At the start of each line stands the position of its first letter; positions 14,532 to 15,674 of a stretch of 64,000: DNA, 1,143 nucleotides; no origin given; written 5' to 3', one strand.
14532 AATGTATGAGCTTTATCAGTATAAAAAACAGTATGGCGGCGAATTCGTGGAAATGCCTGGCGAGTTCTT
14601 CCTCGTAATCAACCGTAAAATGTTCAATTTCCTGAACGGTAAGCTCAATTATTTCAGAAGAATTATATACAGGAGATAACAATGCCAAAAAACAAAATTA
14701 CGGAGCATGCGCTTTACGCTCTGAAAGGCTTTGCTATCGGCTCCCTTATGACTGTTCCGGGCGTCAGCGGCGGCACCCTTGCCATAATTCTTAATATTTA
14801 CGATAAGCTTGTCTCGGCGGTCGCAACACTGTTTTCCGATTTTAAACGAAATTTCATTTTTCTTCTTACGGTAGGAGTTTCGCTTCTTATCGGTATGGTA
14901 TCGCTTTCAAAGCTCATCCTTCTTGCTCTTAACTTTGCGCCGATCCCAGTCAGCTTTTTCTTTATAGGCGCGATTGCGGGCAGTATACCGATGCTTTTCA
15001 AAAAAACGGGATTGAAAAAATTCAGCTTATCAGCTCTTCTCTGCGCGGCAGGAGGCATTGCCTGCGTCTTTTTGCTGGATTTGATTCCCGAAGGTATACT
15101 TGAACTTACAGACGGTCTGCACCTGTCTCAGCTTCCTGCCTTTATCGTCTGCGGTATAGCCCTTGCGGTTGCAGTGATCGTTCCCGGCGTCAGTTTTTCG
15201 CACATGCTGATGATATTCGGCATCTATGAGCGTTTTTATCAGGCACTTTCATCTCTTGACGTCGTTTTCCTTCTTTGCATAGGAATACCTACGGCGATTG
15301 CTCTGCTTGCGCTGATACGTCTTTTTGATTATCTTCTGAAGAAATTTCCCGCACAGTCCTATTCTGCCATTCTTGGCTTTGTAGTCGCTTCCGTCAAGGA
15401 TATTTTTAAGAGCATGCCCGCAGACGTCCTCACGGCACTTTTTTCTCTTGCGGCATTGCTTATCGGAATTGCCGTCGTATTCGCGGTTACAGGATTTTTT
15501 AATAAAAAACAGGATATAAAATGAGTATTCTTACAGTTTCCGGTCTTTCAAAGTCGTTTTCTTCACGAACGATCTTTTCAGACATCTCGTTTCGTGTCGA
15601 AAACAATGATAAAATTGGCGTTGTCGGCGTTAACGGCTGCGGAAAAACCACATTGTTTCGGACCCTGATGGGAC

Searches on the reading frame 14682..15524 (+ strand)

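Call 64: search_protein_families(library=pfam, proteins=[window:14682-15524:+], max_evalue=0.01)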
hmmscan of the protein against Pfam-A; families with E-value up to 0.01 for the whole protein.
window:14682-15524:+ (280 aa): 2 families
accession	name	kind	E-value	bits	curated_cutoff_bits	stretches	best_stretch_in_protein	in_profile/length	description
PF04018.18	VCA0040-like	-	1.3e-37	130.2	26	2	20-243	2-230/246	Undecaprenyl phosphate translocase-like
PF01757.29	Acyl_transf_3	-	0.0072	15.9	31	1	51-161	145-259/326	Acyltransferase domain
